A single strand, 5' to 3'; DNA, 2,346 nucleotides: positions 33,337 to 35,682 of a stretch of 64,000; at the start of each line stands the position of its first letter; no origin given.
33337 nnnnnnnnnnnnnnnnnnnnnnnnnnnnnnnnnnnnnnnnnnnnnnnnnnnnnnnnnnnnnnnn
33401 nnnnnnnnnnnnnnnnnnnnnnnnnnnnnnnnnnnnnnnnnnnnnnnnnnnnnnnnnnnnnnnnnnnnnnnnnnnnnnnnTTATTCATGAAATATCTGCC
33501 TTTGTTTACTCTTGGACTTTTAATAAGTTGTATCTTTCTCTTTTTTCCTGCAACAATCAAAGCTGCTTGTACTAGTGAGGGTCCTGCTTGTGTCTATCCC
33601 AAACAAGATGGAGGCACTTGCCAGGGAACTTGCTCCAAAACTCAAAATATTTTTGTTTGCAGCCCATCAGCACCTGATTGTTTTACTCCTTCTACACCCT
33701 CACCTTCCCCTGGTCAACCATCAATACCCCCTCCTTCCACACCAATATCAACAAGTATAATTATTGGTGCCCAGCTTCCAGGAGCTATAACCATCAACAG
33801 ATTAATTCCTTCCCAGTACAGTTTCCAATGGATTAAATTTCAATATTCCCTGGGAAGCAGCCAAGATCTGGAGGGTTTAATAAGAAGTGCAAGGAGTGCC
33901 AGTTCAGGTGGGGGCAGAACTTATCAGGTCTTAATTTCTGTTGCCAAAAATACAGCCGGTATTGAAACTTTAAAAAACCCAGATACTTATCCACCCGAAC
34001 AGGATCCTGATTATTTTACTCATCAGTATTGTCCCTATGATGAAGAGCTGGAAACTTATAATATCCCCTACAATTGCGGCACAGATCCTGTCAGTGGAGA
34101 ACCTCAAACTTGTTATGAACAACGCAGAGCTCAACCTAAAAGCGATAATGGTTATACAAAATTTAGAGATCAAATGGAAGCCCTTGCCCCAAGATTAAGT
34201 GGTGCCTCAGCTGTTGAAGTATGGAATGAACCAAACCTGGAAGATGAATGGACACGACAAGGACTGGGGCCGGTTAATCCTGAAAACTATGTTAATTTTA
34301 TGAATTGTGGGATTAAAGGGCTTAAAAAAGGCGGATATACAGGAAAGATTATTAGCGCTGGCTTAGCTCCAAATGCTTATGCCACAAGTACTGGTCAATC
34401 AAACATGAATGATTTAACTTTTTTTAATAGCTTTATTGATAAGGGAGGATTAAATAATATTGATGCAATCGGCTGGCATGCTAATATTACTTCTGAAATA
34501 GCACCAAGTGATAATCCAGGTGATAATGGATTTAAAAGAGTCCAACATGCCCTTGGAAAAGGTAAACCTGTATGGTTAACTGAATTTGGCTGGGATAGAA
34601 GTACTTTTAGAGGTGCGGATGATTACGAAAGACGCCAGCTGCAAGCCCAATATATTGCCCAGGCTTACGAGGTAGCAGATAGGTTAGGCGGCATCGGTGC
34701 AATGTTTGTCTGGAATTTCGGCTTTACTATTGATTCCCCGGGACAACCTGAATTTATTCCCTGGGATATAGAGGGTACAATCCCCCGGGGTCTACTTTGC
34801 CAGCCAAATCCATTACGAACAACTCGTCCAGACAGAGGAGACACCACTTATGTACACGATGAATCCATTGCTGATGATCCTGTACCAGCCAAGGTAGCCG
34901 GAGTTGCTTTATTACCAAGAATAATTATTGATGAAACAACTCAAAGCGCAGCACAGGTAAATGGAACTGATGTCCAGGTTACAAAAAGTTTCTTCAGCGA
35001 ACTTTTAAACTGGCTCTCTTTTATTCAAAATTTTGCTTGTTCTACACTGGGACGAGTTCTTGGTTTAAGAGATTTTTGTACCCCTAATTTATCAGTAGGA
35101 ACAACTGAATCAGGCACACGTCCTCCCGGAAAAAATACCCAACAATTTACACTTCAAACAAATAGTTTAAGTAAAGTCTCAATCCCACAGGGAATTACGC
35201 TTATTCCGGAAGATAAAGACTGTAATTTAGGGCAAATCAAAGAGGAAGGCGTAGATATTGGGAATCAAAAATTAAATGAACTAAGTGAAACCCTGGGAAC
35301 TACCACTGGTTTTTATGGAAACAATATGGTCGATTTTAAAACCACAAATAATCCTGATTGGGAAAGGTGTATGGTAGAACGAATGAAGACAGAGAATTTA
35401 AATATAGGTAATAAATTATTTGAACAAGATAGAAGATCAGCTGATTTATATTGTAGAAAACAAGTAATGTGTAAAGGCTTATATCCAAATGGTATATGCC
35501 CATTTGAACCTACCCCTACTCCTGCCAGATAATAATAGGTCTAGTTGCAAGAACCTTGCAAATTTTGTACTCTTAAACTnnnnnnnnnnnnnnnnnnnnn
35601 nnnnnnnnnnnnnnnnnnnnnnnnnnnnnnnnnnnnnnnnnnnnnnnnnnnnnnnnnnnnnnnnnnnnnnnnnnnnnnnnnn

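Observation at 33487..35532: Secreted clan GH-A glycosidase with a Cys-rich N-module, encoded between the pilin array and VirB6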

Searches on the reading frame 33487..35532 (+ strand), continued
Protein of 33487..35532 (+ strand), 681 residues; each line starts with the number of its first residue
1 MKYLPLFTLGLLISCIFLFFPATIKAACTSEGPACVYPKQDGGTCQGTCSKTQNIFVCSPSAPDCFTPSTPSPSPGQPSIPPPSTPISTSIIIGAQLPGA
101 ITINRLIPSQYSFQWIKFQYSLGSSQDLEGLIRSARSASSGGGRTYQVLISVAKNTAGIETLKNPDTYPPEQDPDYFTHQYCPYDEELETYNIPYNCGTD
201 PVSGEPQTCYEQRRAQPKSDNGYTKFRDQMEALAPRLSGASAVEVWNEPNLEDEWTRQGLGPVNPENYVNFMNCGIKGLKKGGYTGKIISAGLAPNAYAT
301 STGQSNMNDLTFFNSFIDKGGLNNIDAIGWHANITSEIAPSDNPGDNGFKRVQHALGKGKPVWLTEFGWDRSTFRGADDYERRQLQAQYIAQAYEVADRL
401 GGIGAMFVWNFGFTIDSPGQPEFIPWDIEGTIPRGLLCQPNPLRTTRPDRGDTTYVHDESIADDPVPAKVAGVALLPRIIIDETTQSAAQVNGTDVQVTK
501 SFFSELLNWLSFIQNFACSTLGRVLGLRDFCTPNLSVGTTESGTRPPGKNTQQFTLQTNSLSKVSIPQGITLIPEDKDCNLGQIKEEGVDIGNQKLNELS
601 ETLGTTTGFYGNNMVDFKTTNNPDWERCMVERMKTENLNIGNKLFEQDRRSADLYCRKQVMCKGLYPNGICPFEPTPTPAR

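Call 46: search_protein_families(library=pfam, alignment_id=A3, max_evalue=0.01)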
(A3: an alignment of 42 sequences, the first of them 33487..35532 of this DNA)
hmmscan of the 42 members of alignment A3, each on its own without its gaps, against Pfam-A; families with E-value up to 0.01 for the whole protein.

A. member 1, window:33487-35532:+ (681 aa): 1 family
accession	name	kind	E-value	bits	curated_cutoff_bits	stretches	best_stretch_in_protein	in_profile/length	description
PF11790.14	Glyco_hydro_cc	-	0.0096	15.9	21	0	263-404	83-203/237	Glycosyl hydrolase catalytic core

B. families by the number of members that match (of 42 scanned): 5 families
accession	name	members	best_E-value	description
PF11790.14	Glyco_hydro_cc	6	4.2e-07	Glycosyl hydrolase catalytic core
PF00150.24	Cellulase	2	7.9e-07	Cellulase (glycosyl hydrolase family 5)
PF17210.9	SdrD_B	1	6.5e-05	SdrD B-like domain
PF07265.16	TAP35_44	1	0.004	Tapetum specific protein TAP35/TAP44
PF07745.19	Glyco_hydro_53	1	0.0062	Glycosyl hydrolase family 53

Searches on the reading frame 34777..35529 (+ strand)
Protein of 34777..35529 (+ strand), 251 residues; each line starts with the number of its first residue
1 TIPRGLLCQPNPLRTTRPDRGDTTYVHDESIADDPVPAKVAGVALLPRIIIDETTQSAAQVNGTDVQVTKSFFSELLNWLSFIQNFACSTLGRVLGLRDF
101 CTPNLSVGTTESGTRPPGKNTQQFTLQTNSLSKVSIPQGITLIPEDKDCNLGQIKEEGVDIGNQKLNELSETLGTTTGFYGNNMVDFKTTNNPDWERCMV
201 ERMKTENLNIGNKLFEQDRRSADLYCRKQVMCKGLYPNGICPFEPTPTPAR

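Call 44: search_protein_representatives(alignment_id=A2)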
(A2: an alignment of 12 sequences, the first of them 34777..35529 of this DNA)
Query: 12 sequences, 256 profile positions. Proteins with E-value up to 0.001 (for the whole library): 52; up to 1e-10: 43; up to 1e-30: 15. The best 52 are listed.
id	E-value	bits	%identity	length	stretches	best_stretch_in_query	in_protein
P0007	2.0e-97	342.2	-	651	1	2-254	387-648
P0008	2.2e-91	322.3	-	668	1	1-253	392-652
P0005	2.2e-85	302.7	-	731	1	1-253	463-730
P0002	2.8e-84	299.0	-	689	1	2-253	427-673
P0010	2.9e-84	299.0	-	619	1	1-252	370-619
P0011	3.9e-82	292.0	-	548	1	3-253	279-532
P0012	6.8e-76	271.6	-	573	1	4-254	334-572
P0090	6.4e-74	265.1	-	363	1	5-252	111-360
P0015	1.1e-73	264.3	-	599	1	3-252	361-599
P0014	1.2e-69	251.1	-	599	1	4-255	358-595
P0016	9.2e-68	244.9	-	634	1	4-251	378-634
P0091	8.2e-44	166.4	-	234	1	28-252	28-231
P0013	3.1e-43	164.5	-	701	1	6-250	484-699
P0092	3.8e-33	131.5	-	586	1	6-244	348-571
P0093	5.0e-32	127.8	-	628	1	7-242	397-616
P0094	1.7e-29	119.6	-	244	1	24-251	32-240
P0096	1.4e-28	116.6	-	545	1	25-243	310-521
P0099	2.7e-27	112.3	-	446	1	16-252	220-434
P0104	3.2e-22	95.7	-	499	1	8-244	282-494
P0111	6.7e-17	78.3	-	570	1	7-242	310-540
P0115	4.2e-15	72.4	-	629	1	7-244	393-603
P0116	1.6e-14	70.5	-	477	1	29-247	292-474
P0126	1.6e-06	44.3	-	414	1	6-253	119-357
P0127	2.2e-05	40.5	-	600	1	22-248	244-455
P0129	9.1e-05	38.5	-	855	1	118-239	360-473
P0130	9.8e-05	38.4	-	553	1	126-244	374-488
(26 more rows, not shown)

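Call 49: find_homologous_proteins(query=A2, max_evalue=0.001)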
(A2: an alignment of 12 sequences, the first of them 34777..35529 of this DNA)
Query A2 (12 sequences) (251 aa, profile of the alignment): 1 proteins with E <= 0.001 among 2855 candidates.
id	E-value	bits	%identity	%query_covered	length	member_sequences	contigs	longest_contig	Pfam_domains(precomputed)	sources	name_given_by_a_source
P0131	2.1e-39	154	36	84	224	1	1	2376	-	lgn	-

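Call 50: find_encoding_contigs(protein=P0096, flank=8000, max_places=2)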
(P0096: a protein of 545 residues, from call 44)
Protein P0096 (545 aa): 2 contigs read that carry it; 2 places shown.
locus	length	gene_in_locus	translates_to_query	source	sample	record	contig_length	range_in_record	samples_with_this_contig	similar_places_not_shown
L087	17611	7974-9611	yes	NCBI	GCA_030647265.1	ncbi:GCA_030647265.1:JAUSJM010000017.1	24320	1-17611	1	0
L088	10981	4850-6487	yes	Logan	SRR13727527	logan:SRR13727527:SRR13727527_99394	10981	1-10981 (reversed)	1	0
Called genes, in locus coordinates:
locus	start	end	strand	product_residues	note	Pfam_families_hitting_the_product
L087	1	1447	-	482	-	?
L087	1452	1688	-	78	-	PF18901:DUF5657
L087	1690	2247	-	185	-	PF03703:bPH_2 (weak)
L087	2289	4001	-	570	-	PF08486:SpoIID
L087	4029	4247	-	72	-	PF07927:HicA_toxin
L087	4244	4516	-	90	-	-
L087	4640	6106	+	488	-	PF18895:T4SS_pilin (weak)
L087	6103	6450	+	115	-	PF18895:T4SS_pilin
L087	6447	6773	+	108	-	PF18895:T4SS_pilin (weak)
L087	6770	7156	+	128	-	PF18895:T4SS_pilin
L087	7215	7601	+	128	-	PF18895:T4SS_pilin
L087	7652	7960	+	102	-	PF18895:T4SS_pilin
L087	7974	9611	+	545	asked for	-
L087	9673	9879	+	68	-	PF04014:MazE_antitoxin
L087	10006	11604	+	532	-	-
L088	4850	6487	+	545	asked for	-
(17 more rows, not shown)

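Call 51: find_encoding_contigs(protein=P0131, flank=8000, max_places=2)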
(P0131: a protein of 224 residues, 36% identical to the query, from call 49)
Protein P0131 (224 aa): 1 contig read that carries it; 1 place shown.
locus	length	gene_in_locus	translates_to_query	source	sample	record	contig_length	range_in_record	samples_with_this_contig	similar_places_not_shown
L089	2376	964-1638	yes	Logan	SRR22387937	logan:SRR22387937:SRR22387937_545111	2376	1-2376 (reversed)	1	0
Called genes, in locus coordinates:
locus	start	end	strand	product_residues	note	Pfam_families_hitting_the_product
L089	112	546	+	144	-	PF18895:T4SS_pilin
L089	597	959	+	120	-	PF18895:T4SS_pilin (weak)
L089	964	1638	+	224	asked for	-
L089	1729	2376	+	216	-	?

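Call 53: search_protein_families(library=pfam, proteins=[P0127, P0129, P0096, P0115, P0111, P0099, P0104, P0130, P0126, P0116], max_evalue=1)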
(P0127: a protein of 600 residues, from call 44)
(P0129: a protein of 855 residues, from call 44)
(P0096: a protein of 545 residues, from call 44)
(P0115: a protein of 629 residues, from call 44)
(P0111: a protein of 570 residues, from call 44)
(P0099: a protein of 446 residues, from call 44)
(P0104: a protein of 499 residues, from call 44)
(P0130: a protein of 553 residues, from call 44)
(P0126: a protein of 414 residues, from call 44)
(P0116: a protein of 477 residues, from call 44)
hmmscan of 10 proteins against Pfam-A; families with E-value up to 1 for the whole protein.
P0127 (600 aa): 3 families
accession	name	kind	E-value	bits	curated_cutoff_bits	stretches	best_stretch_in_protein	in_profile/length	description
PF09227.15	Bubble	-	0.014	16.1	23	1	40-99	11-56/64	Bubble protein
PF18013.6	Phage_lysozyme2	-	0.023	15.3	28.2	1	528-560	30-62/140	Phage tail lysozyme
PF01464.25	SLT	-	0.042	13.8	21.3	1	519-558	15-50/117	Transglycosylase SLT domain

P0129 (855 aa): 0 families

P0096 (545 aa): 0 families

P0115 (629 aa): 0 families

P0111 (570 aa): 0 families

P0099 (446 aa): 1 family
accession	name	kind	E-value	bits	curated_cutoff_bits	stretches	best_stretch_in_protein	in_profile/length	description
PF05655.16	AvrD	-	0.011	15.6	25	1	333-419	149-235/331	Pseudomonas avirulence D protein (AvrD)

P0104 (499 aa): 0 families

P0130 (553 aa): 0 families

P0126 (414 aa): 0 families

P0116 (477 aa): 2 families
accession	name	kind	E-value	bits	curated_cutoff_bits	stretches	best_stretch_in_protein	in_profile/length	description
PF01828.24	Peptidase_A4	-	0.14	12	22.3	1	75-140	80-143/206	Peptidase A4 family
PF00013.35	KH_1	-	0.15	12.2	21.5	0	169-201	27-59/66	KH domain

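Call 58: find_encoding_contigs(protein=P0127, flank=8000, max_places=1)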
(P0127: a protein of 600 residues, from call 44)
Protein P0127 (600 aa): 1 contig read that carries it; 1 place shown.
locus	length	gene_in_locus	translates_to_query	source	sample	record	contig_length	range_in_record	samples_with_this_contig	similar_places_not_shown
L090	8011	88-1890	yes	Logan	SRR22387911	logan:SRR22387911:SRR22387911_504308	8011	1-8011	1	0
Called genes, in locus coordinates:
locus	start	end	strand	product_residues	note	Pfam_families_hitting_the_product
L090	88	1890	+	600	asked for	-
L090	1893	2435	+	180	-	-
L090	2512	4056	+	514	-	-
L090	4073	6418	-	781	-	-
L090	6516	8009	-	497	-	?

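Call 59: find_encoding_contigs(protein=P0094, flank=8000, max_places=1)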
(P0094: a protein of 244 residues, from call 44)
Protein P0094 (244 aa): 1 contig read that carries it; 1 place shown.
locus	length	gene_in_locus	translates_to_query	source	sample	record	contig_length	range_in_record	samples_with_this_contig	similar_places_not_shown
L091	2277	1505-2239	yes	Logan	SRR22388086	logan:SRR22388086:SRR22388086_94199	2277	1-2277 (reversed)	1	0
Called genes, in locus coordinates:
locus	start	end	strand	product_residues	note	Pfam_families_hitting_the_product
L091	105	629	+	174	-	PF18895:T4SS_pilin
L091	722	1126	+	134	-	PF18895:T4SS_pilin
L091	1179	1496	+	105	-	PF18895:T4SS_pilin (weak)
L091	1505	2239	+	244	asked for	-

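Call 65: predict_structure(alignment_id=A4)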
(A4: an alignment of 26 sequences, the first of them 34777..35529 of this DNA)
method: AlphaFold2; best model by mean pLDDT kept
length: 251 residues; sequences in the alignment: 26
mean_pLDDT: 73.1   pTM: 0.75
mean pLDDT of the five models: 73.1, 64.4, 64.0, 59.3, 55.3
residues with pLDDT >= 90: 22; 70-90: 145; 50-70: 44; < 50: 40
segments of 3 or more residues with pLDDT < 50: 1-7, 82-97, 154-156, 176-184
pLDDT, mean of each block of 10 residues (from residue 1): 46 60 81 84 89 88 83 56 45 52 85 76 89 80 85 62 89 58 48 80 87 86 84 77 62 34
secondary structure, 60 per line:
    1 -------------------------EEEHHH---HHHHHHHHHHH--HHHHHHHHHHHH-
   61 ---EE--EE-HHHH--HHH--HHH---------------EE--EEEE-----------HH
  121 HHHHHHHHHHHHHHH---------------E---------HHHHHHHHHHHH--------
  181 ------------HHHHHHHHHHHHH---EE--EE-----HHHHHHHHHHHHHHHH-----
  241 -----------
elements in order: E26-28 H35-45 H48-59 H71-74 E104-107 H119-135 H161-172 H193-205 H220-235

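Call 94: find_encoding_contigs(protein=P0090, flank=10000, max_places=2)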
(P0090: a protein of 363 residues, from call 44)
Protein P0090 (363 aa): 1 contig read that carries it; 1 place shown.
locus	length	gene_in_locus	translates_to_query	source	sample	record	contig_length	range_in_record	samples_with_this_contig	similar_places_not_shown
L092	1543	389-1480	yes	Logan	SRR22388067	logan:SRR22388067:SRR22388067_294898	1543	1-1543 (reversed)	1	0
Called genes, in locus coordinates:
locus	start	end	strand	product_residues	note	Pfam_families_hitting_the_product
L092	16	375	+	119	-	-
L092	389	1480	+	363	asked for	-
